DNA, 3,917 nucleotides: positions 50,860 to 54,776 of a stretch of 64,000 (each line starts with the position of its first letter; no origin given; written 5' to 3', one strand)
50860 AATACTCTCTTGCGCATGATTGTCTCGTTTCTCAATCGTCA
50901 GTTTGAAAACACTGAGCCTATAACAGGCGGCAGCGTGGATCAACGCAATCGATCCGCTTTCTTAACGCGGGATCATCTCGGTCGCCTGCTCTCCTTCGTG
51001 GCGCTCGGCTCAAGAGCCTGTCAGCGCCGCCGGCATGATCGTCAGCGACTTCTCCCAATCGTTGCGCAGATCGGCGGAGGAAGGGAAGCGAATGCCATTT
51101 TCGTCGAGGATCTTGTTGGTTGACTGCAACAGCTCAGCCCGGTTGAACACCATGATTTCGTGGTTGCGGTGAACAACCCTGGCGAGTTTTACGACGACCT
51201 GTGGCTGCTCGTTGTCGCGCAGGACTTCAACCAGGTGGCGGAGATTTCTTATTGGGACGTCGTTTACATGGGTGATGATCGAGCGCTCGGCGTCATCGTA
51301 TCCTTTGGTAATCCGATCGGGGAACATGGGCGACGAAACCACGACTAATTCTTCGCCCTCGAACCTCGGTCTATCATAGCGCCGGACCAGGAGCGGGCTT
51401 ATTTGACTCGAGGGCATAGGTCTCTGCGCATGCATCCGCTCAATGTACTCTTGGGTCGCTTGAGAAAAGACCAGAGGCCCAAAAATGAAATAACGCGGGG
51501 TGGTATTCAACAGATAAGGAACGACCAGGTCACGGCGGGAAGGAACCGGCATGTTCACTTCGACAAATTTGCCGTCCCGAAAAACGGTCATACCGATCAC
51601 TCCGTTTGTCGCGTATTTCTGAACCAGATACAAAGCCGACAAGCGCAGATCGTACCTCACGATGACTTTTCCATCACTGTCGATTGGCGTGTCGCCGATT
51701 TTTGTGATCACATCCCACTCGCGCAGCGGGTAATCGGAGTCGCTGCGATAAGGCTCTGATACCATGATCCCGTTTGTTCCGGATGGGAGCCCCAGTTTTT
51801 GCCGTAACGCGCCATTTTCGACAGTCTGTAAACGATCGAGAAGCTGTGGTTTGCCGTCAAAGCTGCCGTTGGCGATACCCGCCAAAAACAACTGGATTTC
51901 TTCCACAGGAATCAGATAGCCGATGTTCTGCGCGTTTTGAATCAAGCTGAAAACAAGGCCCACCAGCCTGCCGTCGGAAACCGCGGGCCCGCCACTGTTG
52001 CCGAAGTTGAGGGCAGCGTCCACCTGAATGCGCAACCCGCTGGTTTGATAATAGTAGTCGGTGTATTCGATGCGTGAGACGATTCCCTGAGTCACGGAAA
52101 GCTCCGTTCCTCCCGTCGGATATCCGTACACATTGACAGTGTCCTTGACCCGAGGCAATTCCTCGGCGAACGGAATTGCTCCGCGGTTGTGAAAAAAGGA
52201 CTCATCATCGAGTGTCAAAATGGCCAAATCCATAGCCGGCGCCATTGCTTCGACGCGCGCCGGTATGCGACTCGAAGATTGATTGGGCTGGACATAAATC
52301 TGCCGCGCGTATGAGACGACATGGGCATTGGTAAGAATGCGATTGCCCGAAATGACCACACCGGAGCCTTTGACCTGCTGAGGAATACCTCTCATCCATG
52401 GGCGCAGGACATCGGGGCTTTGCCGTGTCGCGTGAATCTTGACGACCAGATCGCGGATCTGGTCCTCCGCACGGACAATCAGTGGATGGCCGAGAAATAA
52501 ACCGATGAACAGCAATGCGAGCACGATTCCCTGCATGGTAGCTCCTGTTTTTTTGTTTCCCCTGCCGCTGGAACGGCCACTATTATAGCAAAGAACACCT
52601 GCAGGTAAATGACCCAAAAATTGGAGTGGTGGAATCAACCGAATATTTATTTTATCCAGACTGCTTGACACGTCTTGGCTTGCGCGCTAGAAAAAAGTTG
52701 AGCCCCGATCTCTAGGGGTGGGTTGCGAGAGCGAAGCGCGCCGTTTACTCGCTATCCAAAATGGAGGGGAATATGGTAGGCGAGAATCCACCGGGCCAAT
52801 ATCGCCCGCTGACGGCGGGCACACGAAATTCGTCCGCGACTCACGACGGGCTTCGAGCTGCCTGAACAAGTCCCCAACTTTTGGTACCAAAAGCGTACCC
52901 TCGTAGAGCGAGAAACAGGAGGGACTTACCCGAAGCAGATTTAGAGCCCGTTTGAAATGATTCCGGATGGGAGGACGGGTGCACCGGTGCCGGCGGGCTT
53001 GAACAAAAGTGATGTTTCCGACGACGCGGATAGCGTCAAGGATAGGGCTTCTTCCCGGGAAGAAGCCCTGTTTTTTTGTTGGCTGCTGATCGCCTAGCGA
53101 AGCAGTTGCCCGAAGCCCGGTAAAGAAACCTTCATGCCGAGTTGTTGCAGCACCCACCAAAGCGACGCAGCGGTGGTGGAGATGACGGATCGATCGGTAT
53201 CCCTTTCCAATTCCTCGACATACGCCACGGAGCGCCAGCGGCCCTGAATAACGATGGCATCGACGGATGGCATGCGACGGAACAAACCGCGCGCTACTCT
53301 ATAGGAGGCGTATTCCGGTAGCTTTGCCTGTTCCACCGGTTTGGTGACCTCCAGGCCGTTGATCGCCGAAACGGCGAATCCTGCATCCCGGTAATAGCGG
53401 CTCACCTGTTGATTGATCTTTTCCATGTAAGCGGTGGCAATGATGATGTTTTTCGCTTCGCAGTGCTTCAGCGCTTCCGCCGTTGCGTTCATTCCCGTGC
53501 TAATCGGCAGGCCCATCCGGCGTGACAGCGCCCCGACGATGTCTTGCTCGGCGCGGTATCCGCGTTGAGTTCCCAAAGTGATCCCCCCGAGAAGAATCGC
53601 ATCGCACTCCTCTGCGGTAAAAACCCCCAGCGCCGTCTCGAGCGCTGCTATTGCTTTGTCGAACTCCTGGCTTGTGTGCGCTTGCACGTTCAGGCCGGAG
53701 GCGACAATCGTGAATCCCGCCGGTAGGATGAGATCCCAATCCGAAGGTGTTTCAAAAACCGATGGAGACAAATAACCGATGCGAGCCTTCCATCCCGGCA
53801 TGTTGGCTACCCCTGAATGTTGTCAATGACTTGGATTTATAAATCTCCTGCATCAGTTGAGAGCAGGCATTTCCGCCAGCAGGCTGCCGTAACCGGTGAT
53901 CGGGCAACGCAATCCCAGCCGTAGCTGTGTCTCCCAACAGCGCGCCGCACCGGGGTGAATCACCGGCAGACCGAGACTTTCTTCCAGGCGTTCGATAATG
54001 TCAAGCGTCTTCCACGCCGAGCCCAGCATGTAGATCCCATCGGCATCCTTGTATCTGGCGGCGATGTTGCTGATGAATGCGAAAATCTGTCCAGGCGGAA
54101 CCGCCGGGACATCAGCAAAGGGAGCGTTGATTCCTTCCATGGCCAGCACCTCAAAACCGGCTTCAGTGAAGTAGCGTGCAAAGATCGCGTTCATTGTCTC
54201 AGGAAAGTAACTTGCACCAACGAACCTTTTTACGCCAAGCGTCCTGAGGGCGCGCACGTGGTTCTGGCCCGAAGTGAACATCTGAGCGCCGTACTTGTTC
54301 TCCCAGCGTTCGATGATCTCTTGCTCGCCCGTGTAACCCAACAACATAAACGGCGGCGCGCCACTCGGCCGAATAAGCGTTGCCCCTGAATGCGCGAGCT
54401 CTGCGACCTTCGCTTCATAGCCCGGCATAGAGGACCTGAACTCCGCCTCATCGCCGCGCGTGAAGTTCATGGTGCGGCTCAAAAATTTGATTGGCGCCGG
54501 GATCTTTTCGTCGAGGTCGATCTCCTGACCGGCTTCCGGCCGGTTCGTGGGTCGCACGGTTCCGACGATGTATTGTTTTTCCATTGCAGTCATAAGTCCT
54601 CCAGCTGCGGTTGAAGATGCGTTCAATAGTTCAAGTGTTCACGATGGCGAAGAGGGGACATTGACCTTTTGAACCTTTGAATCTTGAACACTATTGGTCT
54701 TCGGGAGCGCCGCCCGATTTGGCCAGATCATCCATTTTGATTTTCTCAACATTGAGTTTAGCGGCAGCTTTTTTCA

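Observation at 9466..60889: One architecture, many alphabets: hairpins whose arms are tandem 6-9-nt units occupy most gene junctions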

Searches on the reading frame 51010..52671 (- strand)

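Call 59: search_protein_families(library=pfam, proteins=[window:51010-52671:-])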
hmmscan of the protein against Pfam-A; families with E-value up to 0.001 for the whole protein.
window:51010-52671:- (553 aa): 3 families
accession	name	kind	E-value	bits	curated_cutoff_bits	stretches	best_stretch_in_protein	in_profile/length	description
PF17815.7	PDZ_3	-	3.6e-24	85.6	22.8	1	387-534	5-145/145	PDZ domain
PF13365.12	Trypsin_2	-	8.2e-23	82.2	27.6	1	102-239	1-144/144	Trypsin-like peptidase domain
PF00089.32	Trypsin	-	5.1e-14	53.1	20.6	1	87-259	9-216/220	Trypsin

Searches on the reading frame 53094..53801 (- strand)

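Call 59: search_protein_families(library=pfam, proteins=[window:53094-53801:-])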
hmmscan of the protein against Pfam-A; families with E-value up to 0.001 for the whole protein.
window:53094-53801:- (235 aa): 1 family
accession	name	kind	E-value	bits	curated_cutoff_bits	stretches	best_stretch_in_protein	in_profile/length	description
PF17645.6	Amdase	-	7.4e-29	101.5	25.9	1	14-234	8-228/228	Arylmalonate decarboxylase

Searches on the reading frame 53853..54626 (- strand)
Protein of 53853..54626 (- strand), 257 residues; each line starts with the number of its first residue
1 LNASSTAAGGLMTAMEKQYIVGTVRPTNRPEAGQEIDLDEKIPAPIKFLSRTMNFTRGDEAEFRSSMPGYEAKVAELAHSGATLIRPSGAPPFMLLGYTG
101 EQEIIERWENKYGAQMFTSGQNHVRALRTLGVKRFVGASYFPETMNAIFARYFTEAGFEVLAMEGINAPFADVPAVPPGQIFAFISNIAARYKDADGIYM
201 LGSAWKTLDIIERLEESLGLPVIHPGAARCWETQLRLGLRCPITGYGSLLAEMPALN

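Call 21: search_protein_families(library=pfam, proteins=[window:53853-54626:-])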
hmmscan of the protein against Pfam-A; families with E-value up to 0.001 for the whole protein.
window:53853-54626:- (257 aa): 1 family
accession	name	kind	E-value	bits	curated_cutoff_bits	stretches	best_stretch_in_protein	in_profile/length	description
PF17645.6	Amdase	-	3.3e-17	63.4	25.9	1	45-249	22-227/228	Arylmalonate decarboxylase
